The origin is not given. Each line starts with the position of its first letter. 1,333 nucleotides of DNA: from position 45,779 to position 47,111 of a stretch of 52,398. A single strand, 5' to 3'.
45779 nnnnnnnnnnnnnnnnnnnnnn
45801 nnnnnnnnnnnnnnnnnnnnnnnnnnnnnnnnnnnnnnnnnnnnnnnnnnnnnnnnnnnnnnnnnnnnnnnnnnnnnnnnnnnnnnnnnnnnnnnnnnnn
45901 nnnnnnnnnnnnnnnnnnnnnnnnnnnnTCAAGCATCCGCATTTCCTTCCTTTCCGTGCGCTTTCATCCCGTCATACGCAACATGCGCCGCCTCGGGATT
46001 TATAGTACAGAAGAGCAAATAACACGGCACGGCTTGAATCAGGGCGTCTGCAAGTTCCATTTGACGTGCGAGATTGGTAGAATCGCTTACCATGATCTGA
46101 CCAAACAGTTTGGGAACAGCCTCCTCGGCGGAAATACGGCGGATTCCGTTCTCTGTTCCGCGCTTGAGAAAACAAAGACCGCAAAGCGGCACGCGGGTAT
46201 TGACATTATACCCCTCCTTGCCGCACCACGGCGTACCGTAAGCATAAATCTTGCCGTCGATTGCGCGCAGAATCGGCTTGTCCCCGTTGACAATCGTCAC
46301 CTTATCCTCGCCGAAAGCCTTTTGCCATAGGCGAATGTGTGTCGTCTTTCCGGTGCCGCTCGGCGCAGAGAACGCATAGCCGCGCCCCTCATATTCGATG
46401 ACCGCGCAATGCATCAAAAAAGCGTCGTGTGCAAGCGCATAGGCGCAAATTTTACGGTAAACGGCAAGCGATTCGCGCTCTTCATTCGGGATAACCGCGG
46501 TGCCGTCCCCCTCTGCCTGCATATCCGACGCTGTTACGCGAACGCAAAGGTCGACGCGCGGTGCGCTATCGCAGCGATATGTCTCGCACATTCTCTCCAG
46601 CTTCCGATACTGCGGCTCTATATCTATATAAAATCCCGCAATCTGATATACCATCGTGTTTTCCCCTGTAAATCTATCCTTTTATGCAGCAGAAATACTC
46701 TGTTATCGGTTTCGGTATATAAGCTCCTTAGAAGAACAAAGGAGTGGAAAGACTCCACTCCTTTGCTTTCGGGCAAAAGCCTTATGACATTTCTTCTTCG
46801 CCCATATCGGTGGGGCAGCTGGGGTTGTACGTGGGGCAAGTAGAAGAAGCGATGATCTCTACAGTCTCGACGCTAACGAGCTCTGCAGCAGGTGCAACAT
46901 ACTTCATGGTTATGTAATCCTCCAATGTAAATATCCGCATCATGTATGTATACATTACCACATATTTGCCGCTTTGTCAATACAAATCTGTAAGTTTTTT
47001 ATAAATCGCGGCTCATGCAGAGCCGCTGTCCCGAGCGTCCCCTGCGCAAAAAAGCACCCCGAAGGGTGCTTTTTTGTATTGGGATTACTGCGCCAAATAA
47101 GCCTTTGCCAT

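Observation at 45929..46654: HprK-like P-loop protein coupled to an rSAM maturase: possible C-terminal Ser phosphorylation of the peptide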

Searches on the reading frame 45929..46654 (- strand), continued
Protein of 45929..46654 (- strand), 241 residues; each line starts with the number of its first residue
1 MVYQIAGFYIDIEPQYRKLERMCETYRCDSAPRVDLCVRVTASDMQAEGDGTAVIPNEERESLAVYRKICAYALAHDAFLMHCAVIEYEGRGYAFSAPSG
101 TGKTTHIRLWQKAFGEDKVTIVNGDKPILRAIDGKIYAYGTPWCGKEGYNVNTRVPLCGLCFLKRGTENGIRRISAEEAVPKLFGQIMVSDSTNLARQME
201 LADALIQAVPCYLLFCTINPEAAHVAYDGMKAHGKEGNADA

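Call 67: search_protein_families(library=ncbifam, proteins=[P0160, P0254, P0147, P0170, L047:817-1563:+, L042:694-1434:+, P0033, P0032], max_evalue=0.01)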
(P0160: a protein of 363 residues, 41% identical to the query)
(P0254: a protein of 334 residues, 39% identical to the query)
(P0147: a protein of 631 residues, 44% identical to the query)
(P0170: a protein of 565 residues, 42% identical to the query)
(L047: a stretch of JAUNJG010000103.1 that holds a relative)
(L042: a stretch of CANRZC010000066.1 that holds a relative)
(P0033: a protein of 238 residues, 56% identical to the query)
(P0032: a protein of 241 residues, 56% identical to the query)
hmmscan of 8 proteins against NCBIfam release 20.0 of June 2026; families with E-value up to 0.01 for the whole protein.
P0160 (363 aa): 4 families
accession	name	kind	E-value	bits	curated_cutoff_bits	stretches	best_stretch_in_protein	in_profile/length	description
TIGR02228.1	sigpep_I_arch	equivalog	4.1e-07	30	51.85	1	236-323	26-120/158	signal peptidase I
TIGR00679.1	hpr-ser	equivalog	0.00063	19.1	240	1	79-105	134-160/300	HPr(Ser) kinase/phosphatase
TIGR02754.1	sod_Ni_protease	equivalog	0.0038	17.6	63.25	0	247-305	3-67/90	nickel-type superoxide dismutase maturation protease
TIGR02227.1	sigpep_I_bact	equivalog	0.0062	16.4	47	0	246-293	24-77/162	signal peptidase I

P0254 (334 aa): 4 families
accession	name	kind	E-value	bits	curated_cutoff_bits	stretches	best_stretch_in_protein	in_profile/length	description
TIGR04249.1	SCM_chp_ScmC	equivalog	4.4e-09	36.1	125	1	68-189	115-239/292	SynChlorMet cassette protein ScmC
NF033530.1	lasso_PqqD_Strm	exception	7.1e-08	32.6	70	1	279-331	25-77/78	lasso peptide biosynthesis PqqD family chaperone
NF033536.1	lasso_PqqD_Bac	exception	3.5e-05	23.9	80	1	280-333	34-87/88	lasso peptide biosynthesis PqqD family chaperone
TIGR04353.1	PqqD_rel_X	equivalog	0.00066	20.6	35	1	280-332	18-73/74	HPr-rel-A system PqqD family peptide chaperone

P0147 (631 aa): 0 families

P0170 (565 aa): 2 families
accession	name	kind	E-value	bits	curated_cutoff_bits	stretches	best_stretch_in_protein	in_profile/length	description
TIGR04249.1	SCM_chp_ScmC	equivalog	4e-06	26.4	125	1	68-218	115-267/292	SynChlorMet cassette protein ScmC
TIGR04352.1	HprK_rel_A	equivalog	0.00096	18.3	200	1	79-108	97-126/280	HprK-related kinase A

L047:817-1563:+ (248 aa): 2 families
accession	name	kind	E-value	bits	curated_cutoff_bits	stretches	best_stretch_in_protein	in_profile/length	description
TIGR04249.1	SCM_chp_ScmC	equivalog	4.2e-08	32.9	125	1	77-207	116-246/292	SynChlorMet cassette protein ScmC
TIGR00679.1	hpr-ser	equivalog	0.00036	19.8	240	1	61-119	103-160/300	HPr(Ser) kinase/phosphatase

L042:694-1434:+ (246 aa): 3 families
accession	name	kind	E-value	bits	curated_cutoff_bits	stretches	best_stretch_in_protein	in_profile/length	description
TIGR04249.1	SCM_chp_ScmC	equivalog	8.7e-05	22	125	1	79-188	121-234/292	SynChlorMet cassette protein ScmC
NF011514.0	PRK14953.1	equivalog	0.0052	15.7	536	1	85-115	28-58/488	DNA polymerase III subunits gamma and tau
NF011524.0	PRK14963.1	equivalog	0.0091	15.1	601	0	95-117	36-58/647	DNA polymerase III subunits gamma and tau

P0033 (238 aa): 1 family
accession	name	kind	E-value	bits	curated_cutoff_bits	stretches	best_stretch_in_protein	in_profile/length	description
TIGR04249.1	SCM_chp_ScmC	equivalog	1.9e-05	24.2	125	1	78-195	119-239/292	SynChlorMet cassette protein ScmC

P0032 (241 aa): 1 family
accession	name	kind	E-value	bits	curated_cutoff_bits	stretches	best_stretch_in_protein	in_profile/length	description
TIGR04249.1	SCM_chp_ScmC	equivalog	3.5e-07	29.9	125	1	63-196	104-240/292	SynChlorMet cassette protein ScmC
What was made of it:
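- On ScmC (TIGR04249 equivalog): Relatives score 22-36 bits (call 67).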

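Call 71: search_protein_families(library=pfam, proteins=[L108:885-1637:+, L085:2-2548:+], max_evalue=0.01)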
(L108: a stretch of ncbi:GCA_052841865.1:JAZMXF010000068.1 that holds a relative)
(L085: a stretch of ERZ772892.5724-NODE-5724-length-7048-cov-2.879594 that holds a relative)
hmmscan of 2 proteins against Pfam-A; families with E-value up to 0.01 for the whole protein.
L108:885-1637:+ (250 aa): 1 family
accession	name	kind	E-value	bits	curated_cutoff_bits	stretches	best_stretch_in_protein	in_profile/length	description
PF00395.25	SLH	-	3.3e-24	85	20.8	2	91-133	2-44/44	S-layer homology domain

L085:2-2548:+ (849 aa): 0 families

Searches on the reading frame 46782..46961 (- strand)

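Call 3: search_protein_families(library=pfam, proteins=[window:46782-46961:-], max_evalue=1)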
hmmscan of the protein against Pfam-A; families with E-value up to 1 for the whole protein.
window:46782-46961:- (59 aa): 1 family
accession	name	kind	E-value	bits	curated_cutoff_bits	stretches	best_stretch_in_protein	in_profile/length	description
PF18811.7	DPPIV_rep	-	0.11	12.9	30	1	8-16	3-11/21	Dipeptidyl peptidase IV (DPP IV) low complexity region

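Call 4: search_protein_families(library=ncbifam, proteins=[window:46782-46961:-], max_evalue=1)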
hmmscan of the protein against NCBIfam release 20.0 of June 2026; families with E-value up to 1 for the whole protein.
window:46782-46961:- (59 aa): 2 families
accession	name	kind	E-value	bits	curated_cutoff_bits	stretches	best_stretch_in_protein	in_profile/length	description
NF038271.1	strep_PBP2X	exception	0.022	12.9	1050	1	20-57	283-320/750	penicillin-binding protein PBP2X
NF011685.0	PRK15105.1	subfamily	0.084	11.4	737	1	22-58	258-294/588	peptidoglycan glycosyltransferase FtsI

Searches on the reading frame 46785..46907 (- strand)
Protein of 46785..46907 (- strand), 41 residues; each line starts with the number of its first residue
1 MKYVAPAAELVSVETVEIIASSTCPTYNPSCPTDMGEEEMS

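Call 33: find_homologous_proteins(query=A2, max_evalue=10)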
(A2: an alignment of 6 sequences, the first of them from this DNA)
Query A2 (6 sequences) (41 aa, profile of the alignment): 36 proteins with E <= 10 among 48 candidates.
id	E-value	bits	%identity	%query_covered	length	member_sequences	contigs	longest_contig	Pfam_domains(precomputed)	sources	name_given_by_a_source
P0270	2.3e-19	87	44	83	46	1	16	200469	-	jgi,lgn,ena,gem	-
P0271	2.2e-16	77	35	98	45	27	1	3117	-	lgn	-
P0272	4.5e-16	76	37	85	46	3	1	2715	-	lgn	-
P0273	1.0e-15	75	64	54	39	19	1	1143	-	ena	-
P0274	1.4e-15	74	64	54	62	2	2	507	-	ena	-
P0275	2.0e-15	74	53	98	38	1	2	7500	-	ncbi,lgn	-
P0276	5.9e-15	72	69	61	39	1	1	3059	-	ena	-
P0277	1.6e-14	71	55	98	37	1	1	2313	-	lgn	-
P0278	1.6e-14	71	100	100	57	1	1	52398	-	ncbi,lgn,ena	-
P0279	1.3e-13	68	42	68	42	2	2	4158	-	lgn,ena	-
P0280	7.0e-13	66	42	68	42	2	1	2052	-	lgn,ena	-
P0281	7.9e-13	66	42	68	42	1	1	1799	-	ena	-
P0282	1.9e-11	61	50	93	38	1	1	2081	-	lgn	-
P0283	2.0e-11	61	41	83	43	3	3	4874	-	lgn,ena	-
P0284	2.5e-11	61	62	63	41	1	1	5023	-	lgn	-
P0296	9.4e-9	53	47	83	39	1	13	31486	-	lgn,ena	-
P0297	9.9e-9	53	50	54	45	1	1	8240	-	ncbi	-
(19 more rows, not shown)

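Call 59: find_encoding_contigs(protein=P0296, flank=5000, max_places=1)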
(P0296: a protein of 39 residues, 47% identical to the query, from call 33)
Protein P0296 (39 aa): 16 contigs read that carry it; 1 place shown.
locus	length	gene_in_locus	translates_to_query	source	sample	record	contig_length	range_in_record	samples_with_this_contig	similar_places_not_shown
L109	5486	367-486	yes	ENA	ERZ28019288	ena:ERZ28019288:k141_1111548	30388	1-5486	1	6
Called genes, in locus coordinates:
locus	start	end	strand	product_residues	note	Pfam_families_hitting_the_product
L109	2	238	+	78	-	?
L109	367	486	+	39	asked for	-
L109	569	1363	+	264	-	PF00395:SLH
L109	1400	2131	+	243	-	PF27840:ScmC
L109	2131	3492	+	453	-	PF13353:Fer4_12 (weak), PF04055:Radical_SAM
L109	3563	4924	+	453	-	PF13353:Fer4_12, PF04055:Radical_SAM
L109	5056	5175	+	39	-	-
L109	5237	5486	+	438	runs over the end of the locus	PF01595:CNNM, PF00571:CBS (faint), PF03471:CorC_HlyC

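Call 60: find_encoding_contigs(protein=P0297, flank=5000, max_places=1)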
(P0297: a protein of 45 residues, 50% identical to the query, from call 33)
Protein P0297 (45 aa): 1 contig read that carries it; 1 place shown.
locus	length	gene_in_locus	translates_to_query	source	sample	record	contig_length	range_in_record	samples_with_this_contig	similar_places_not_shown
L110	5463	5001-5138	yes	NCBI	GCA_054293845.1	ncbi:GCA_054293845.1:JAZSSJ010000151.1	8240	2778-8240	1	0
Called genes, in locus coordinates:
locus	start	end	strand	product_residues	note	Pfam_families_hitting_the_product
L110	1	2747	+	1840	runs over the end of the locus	?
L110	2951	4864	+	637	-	-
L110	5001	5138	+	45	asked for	-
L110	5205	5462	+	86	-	?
